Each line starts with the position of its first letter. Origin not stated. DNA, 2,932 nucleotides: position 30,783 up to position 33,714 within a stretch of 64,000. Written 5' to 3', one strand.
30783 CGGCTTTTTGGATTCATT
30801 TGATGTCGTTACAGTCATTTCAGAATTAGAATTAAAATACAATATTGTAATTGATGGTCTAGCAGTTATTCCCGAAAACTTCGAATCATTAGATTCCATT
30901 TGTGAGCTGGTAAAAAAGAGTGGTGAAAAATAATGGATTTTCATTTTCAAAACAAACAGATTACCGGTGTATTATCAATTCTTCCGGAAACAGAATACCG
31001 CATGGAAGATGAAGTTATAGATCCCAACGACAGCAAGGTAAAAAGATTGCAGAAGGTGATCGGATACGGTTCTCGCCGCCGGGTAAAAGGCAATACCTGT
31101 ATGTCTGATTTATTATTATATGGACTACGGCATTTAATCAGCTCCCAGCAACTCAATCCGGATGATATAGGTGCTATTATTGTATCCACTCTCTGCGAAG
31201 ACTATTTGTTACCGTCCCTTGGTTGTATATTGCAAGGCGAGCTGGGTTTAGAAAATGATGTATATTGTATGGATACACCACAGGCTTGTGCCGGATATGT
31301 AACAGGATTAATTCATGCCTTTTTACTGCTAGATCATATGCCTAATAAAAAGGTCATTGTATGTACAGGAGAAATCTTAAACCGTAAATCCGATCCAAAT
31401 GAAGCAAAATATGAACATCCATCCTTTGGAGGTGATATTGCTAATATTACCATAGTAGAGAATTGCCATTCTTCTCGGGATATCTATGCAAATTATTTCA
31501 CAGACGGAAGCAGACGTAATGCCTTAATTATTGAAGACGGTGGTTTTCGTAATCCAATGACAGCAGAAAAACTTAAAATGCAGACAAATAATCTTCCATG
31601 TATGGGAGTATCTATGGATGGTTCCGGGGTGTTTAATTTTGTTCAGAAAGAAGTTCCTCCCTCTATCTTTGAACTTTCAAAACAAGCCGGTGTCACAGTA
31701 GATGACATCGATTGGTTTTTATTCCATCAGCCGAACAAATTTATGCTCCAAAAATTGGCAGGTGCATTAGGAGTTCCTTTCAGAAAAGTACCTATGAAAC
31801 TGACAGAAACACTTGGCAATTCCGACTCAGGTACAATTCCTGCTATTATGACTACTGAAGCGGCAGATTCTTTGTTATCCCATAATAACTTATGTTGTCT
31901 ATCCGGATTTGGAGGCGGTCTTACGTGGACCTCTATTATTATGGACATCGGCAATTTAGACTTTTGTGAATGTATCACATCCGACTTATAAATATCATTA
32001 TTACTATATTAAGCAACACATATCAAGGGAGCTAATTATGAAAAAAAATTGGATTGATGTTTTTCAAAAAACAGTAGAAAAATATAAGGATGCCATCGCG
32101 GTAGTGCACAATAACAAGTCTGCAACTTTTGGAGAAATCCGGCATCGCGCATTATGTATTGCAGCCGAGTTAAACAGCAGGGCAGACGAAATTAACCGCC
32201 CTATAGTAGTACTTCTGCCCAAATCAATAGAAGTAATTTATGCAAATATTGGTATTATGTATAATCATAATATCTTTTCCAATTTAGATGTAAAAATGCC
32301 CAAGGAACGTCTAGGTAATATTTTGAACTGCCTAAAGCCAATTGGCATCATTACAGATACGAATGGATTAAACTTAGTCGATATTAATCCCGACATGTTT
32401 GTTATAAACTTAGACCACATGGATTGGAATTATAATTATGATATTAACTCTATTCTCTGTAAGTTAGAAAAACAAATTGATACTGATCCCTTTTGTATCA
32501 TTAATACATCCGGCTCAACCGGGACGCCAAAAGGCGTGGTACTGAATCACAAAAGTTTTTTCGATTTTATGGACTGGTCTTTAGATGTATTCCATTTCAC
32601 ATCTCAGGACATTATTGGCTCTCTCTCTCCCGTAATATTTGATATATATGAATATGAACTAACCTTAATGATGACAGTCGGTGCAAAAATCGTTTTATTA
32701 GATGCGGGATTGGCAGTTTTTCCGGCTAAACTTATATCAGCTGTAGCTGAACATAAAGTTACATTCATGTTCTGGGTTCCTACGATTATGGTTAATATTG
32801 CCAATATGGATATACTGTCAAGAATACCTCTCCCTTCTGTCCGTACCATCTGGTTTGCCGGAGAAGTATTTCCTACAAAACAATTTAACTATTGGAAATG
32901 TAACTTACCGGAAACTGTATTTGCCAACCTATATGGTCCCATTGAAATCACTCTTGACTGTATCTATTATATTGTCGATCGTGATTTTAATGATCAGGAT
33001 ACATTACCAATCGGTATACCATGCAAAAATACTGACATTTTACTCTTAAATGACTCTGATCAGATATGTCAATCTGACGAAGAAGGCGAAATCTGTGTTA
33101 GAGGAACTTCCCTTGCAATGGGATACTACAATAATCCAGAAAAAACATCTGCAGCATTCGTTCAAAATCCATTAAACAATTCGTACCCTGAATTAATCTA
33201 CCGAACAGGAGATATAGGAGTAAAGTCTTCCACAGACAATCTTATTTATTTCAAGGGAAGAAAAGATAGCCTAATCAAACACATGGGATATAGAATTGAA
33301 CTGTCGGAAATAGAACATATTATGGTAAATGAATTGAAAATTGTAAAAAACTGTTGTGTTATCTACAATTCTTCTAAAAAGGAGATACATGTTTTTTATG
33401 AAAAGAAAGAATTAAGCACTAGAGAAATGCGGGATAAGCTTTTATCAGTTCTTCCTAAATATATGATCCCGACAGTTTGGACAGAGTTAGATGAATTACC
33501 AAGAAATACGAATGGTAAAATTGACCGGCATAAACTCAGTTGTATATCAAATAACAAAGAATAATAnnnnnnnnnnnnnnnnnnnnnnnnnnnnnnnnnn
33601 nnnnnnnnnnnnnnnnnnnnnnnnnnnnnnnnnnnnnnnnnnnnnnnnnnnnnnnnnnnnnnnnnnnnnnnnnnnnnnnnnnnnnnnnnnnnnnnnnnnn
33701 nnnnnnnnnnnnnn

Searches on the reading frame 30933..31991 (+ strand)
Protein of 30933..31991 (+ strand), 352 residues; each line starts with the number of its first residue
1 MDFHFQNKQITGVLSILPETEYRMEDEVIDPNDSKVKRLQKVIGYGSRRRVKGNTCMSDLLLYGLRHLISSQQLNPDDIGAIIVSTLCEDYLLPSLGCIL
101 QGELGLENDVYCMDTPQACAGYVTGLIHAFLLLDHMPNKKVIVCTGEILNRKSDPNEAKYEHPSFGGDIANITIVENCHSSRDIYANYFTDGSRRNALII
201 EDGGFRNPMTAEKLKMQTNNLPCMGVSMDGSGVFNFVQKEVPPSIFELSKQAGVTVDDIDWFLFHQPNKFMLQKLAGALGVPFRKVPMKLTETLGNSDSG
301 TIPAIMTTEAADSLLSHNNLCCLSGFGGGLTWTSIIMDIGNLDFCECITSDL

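Call 4: search_protein_families(library=pfam, proteins=[window:30933-31991:+], max_evalue=0.01)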
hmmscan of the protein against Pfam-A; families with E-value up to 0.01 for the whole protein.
window:30933-31991:+ (352 aa): 2 families
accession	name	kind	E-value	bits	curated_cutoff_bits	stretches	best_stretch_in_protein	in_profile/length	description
PF08541.16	ACP_syn_III_C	-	1.3e-20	73.8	26.6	1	250-338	2-89/90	3-Oxoacyl-[acyl-carrier-protein (ACP)] synthase III C terminal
PF08545.16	ACP_syn_III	-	0.00025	21.3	24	1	113-180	1-66/80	3-Oxoacyl-[acyl-carrier-protein (ACP)] synthase III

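Call 5: search_protein_families(library=ncbifam, proteins=[window:30933-31991:+], max_evalue=0.01)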
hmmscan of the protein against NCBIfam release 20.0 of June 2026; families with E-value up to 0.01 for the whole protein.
window:30933-31991:+ (352 aa): 13 families
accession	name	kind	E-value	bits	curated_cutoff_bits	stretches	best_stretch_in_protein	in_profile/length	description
NF006829.0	PRK09352.1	subfamily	2.3e-44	151.7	249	1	7-338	4-320/322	beta-ketoacyl-ACP synthase 3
NF009519.0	PRK12880.1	equivalog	8.7e-44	150.3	436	1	1-342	1-341/353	beta-ketoacyl-ACP synthase III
TIGR00747.1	fabH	subfamily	9.6e-36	123.5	292.1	1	9-337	4-320/322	beta-ketoacyl-ACP synthase III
NF004623.0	PRK05963.1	equivalog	1.8e-24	86.6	437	1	41-338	38-327/328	beta-ketoacyl-ACP synthase III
NF005541.0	PRK07204.1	equivalog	2e-21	76.7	402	1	38-338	34-328/329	beta-ketoacyl-ACP synthase III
NF006720.0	PRK09258.1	equivalog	3.2e-18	66.1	285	2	35-147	39-151/338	3-oxoacyl-ACP synthase III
NF005703.0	PRK07515.1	equivalog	1.1e-12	47.6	304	1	55-337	94-370/373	beta-ketoacyl-ACP synthase III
NF003274.0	PRK04262.1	equivalog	7e-11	41.7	244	2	239-303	209-274/347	hydroxymethylglutaryl-CoA synthase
NF005308.0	PRK06840.1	equivalog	2e-08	33.6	315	1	54-337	50-333/339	3-oxoacyl-ACP synthase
NF005293.2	PRK06816.1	subfamily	1.2e-07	31.2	450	1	6-148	16-151/378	StlD/DarB family beta-ketosynthase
TIGR00748.1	HMG_CoA_syn_Arc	equivalog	8.2e-07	28.6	353.35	1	247-307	216-277/345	hydroxymethylglutaryl-CoA synthase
NF053539.1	resorcinol_DarB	exception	6.7e-05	22.2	550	0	58-147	64-151/377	dialkylresorcinol biosynthesis protein DarB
TIGR01835.1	HMG-CoA-S_prok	equivalog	0.00081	18.3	360.35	1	97-148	87-138/382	hydroxymethylglutaryl-CoA synthase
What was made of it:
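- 30933..31991 (+): Dedicated KAS III (352 aa) with an intact Cys-His-Asn triad. Calls 4, 5.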

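Call 104: search_solved_structures(query=window:30933-31991:+, max_evalue=1e-10, show_alignments=1)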
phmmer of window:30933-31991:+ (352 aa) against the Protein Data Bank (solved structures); distinct sequences matched with E-value up to 1e-10: 32.
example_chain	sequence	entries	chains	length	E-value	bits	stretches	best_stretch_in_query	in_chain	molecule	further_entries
4efi_A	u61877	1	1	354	9.4e-40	139.9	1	4-348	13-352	3-oxoacyl-(Acyl-carrier protein) synthase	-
3gwa_A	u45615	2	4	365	1.3e-30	109.8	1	42-337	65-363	3-oxoacyl-(Acyl-carrier-protein) synthase III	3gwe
5bqs_A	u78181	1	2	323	2e-27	99.3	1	27-338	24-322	3-oxoacyl-[acyl-carrier-protein] synthase 3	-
8vdb_A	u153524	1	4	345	5.5e-26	94.6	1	6-338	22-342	Beta-ketoacyl-[acyl-carrier-protein] synthase III 2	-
4ryb_A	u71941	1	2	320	9.2e-24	87.3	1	8-337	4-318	3-oxoacyl-[acyl-carrier-protein] synthase 3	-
4dfe_A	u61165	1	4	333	2.2e-21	79.4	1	45-336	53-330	3-oxoacyl-[acyl-carrier-protein] synthase 3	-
8vd9_A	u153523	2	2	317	2.6e-21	79.2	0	227-337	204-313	Beta-ketoacyl-[acyl-carrier-protein] synthase III 1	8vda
3il6_A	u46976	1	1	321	2.8e-21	79.1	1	44-337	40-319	3-oxoacyl-[acyl-carrier-protein] synthase 3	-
3il5_A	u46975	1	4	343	2.9e-21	79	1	42-338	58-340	3-oxoacyl-[acyl-carrier-protein] synthase 3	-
3il3_A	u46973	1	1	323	7.4e-21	77.7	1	4-336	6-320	3-oxoacyl-[acyl-carrier-protein] synthase 3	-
3il4_A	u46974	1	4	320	9.8e-21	77.3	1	43-337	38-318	3-oxoacyl-[acyl-carrier-protein] synthase 3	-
1zow_A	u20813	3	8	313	4.1e-19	72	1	37-337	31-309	3-oxoacyl-[acyl-carrier-protein] synthase III | 3-oxoacyl-[acyl-carrier-protein] synthase 3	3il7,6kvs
2ebd_A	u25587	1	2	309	5.4e-19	71.6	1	28-337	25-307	3-oxoacyl-[acyl-carrier-protein] synthase 3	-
3h76_A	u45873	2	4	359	1.6e-18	70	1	4-334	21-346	PQS biosynthetic enzyme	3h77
4nhd_A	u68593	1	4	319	1.6e-18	70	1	43-337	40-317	3-oxoacyl-[acyl-carrier-protein] synthase 3 protein 1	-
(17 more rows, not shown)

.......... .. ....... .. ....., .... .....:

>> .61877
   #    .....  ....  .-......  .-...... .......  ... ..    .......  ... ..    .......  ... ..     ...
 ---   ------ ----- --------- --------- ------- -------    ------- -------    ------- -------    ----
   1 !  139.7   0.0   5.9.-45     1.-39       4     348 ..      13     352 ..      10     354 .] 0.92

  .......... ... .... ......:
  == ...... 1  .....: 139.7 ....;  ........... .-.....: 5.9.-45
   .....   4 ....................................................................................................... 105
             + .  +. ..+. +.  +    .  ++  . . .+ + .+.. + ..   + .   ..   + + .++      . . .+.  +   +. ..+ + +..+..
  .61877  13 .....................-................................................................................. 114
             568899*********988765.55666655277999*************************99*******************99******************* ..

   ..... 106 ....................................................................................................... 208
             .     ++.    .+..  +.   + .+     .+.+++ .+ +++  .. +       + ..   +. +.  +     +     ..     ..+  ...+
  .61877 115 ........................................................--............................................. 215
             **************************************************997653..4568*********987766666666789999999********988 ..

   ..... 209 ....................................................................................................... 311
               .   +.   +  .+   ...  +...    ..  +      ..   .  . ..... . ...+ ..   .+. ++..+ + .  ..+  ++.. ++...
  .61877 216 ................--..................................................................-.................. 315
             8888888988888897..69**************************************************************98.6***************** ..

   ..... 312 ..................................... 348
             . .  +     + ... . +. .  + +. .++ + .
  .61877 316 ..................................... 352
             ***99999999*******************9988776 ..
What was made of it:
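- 30933..31991 (+): In the alignment to 4efi the motifs match as QACAG/GCSG, FHQPN/FHQAN and GNSDS/GNTSC (call 104).
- On KAS III (FabH family): The alignment to 4efi shows all three residues conserved (call 104).
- Closest known: KAS III enzymes with non-acetyl primers. Same: FabH fold with the Cys-His-Asn triad (call 104).
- Checked: Cys, His and Asn align with those of the FabH-like structure 4efi (call 104).
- The KAS III triad is intact (call 104). The KAS III family is known to accept unusual primers; PqsD and BioZ-type 3-oxopimeloyl-ACP synthase appear among the solved relatives (call 104). The full Cys-His-Asn decarboxylative triad is kept (call 104).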

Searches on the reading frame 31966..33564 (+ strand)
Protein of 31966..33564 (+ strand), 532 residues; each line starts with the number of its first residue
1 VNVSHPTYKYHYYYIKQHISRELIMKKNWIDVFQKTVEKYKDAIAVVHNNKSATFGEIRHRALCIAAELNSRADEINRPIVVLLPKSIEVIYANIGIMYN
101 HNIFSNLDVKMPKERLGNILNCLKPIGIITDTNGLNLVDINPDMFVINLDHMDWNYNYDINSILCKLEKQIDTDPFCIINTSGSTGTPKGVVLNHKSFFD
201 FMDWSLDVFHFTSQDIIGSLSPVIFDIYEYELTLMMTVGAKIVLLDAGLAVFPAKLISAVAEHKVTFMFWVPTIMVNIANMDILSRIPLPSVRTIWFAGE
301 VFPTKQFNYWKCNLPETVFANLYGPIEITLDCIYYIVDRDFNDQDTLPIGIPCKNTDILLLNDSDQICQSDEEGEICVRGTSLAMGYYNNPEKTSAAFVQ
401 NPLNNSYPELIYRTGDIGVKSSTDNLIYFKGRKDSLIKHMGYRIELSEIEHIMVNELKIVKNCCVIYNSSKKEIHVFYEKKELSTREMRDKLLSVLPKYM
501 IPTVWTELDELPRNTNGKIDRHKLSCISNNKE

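Call 4: search_protein_families(library=pfam, proteins=[window:31966-33564:+], max_evalue=0.01)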
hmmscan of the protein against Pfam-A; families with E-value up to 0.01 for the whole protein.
window:31966-33564:+ (532 aa): 1 family
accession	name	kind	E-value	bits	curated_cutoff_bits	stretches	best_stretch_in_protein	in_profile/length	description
PF00501.34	AMP-binding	-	9.3e-54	183.1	29.9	1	33-388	1-384/384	AMP-binding enzyme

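Call 5: search_protein_families(library=ncbifam, proteins=[window:31966-33564:+], max_evalue=0.01)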
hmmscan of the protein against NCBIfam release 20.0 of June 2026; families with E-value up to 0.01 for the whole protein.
window:31966-33564:+ (532 aa): 101 families (the best 25 are shown)
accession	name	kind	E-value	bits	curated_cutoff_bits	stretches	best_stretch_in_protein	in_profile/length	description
TIGR01733.1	AA-adenyl-dom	subfamily_domain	7.5e-82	275.3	317.4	1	54-465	1-409/409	amino acid adenylation domain-containing protein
NF003417.0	PRK04813.1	subfamily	1.4e-71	241.6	476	1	27-525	3-500/505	D-alanine--poly(phosphoribitol) ligase subunit DltA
NF047350.1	aureusi_NRPS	equivalog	3.4e-65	219.9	2500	1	22-528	1429-1912/2373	aureusimine non-ribosomal peptide synthetase AusA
TIGR01734.1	D-ala-DACP-lig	equivalog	5.2e-65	219.9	559.85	1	30-525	3-499/504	D-alanine--poly(phosphoribitol) ligase subunit DltA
NF004282.0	PRK05691.1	subfamily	7.2e-63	211.4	4090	2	284-527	3977-4225/4334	non-ribosomal peptide synthase/polyketide synthase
TIGR03098.1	ligase_PEP_1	hypoth_equivalog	6.7e-60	203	592.35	1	33-524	6-514/517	acyl-CoA ligase (AMP-forming), exosortase A system-associated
NF038078.1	NRPS_MxcG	equivalog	9.4e-59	198.8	2300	1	27-527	456-959/1442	myxochelin non-ribosomal peptide synthetase MxcG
NF041803.1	NRPS_SolG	exception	1.1e-58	198.8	2200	1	32-525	566-1071/1163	solanimycin non-ribosomal peptide synthetase SolG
NF007605.2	PRK10252.1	equivalog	5.1e-50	170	2400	1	33-525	460-958/1292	enterobactin non-ribosomal peptide synthetase EntF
NF004837.0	PRK06187.1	subfamily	3.8e-45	154.1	476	1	29-524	10-518/531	long-chain-fatty-acid--CoA ligase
NF005797.0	PRK07638.1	equivalog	1.3e-38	132.8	518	1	33-530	7-481/487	acyl-CoA synthetase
NF006182.0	PRK08316.1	subfamily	9.8e-32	110.1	663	1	30-524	14-513/523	fatty acyl-CoA synthetase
NF052269.1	Staph_lig_FadD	equivalog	1.8e-31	109.1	650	1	25-531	1-496/499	long-chain-fatty-acid--CoA ligase FadD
TIGR03443.1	alpha_am_amid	equivalog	3e-30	104.4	1030.1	2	180-472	422-739/1390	L-aminoadipate-semialdehyde dehydrogenase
NF005307.0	PRK06839.1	equivalog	1.1e-29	103.5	748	1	43-527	18-492/496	o-succinylbenzoate--CoA ligase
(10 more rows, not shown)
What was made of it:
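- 32038..33564 (+): Stand-alone NRPS-type adenylation domain (508 aa), specificity code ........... TIGR01733 scores 275 bits and the DltA subfamily model 241 bits, both below their cut-offs (call 5).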

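Call 36: search_solved_structures(query=window:32038-33564:+, max_evalue=1e-20, show_alignments=0)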
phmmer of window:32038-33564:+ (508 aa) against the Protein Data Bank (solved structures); distinct sequences matched with E-value up to 1e-20: 77 (the best 60 are shown).
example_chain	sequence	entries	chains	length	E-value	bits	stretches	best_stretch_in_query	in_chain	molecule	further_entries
6mfy_A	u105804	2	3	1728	9.2e-89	301.5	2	17-500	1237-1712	Linear gramicidin synthase subunit A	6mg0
6mfz_A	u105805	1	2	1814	1.1e-88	301.2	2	17-500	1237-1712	Linear gramicidin synthase subunit A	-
9be3_A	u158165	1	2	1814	1.1e-88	301.2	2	17-500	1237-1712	Linear gramicidin synthase subunit A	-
9be4_A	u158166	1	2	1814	1.1e-88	301.2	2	17-500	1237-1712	Linear gramicidin synthase subunit A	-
9meh_A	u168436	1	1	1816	1.1e-88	301.2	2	17-500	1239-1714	Linear gramicidin synthase subunit A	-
8xjz_C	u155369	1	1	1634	1.1e-76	261.6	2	6-500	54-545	Peptide synthetase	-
9bfd_A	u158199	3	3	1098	1.6e-57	198.5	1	7-500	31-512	Tyrocidine synthase 1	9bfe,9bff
1amu_A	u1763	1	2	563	5.6e-54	186.7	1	7-500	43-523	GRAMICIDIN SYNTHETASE 1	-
8jbr_A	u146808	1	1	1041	9e-53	182.8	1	8-501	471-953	McyA protein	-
4d4g_A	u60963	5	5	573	2.9e-48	167.9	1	6-500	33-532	APNAA1 | APNA A1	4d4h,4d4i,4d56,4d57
8hlk_A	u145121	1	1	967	4.8e-47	163.9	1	7-501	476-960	Microcystin synthetase B (Fragment)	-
6ea3_B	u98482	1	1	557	1.6e-46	162.2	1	14-500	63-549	adenylation domain of Fuscachelin synthetase component H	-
5u89_A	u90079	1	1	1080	1.8e-46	161.9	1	3-500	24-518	Amino acid adenylation domain protein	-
2vsq_A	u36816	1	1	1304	2.6e-45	158.1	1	9-500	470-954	SURFACTIN SYNTHETASE SUBUNIT 3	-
6p1j_A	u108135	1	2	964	4.7e-45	157.3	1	7-499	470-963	Txo2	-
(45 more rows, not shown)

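Call 38: search_solved_structures(query=window:32038-33564:+, max_evalue=1e-70, show_alignments=2)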
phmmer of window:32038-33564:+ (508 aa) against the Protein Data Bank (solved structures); distinct sequences matched with E-value up to 1e-70: 6.
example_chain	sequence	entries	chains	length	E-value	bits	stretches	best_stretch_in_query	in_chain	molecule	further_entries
6mfy_A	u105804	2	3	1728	9.2e-89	301.5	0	17-500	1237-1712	Linear gramicidin synthase subunit A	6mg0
6mfz_A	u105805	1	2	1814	1.1e-88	301.2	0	17-500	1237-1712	Linear gramicidin synthase subunit A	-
9be3_A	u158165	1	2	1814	1.1e-88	301.2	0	17-500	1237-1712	Linear gramicidin synthase subunit A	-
9be4_A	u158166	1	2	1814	1.1e-88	301.2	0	17-500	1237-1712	Linear gramicidin synthase subunit A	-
9meh_A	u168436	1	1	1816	1.1e-88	301.2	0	17-500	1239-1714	Linear gramicidin synthase subunit A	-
8xjz_C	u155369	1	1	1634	1.1e-76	261.6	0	6-500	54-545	Peptide synthetase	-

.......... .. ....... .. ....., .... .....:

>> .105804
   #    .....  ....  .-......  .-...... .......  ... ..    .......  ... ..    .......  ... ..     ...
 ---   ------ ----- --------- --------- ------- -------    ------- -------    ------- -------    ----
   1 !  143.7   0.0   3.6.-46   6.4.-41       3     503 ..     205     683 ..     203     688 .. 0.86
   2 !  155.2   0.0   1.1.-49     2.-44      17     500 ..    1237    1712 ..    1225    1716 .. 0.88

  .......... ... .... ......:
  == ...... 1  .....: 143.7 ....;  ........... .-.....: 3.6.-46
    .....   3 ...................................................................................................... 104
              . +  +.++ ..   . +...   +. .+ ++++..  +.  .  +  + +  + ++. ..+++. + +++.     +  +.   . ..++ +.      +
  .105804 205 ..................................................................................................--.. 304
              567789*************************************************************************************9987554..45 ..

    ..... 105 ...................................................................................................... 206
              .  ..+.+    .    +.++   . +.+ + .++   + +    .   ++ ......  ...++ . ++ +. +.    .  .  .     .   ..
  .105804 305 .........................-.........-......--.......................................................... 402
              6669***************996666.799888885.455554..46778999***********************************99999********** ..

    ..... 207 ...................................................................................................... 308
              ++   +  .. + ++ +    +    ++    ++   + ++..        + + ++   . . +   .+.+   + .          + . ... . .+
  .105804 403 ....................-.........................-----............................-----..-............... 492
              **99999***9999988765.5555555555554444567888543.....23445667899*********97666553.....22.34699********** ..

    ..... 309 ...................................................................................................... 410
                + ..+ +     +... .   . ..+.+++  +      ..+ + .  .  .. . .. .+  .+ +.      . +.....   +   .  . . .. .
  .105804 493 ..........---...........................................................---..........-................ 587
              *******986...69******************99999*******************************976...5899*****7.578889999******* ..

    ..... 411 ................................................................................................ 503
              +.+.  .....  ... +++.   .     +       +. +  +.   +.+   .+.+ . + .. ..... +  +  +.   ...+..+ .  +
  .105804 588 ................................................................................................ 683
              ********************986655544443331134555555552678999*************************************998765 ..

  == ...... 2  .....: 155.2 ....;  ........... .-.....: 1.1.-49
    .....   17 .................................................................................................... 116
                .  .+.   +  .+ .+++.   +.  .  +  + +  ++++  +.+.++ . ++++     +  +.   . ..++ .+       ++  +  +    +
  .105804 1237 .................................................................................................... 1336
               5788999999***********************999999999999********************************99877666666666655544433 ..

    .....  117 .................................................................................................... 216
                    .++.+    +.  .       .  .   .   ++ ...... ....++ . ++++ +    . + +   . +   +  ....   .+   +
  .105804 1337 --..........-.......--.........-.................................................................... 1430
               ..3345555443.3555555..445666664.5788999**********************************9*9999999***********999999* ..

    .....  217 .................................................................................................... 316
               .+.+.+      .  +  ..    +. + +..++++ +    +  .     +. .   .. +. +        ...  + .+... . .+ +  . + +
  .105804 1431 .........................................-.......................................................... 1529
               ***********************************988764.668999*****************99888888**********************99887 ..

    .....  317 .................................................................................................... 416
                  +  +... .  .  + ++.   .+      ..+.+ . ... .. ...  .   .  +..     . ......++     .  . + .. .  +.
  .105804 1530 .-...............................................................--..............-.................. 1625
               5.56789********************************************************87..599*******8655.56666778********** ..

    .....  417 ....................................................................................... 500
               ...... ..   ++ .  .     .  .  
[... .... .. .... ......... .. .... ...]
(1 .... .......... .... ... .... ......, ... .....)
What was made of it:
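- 32038..33564 (+): Motif alignment to the LgrA A domains is in call 38.
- On NRPS-type amino-acid adenylation domain: FDIYEYE and NGKIDR align with the FDxS and NGKVDR motifs of the LgrA A domains (call 38).
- Tried and rejected: The score is the sum of two A domains (144 + 155 bits), so I dropped that inference (calls 36, 38).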
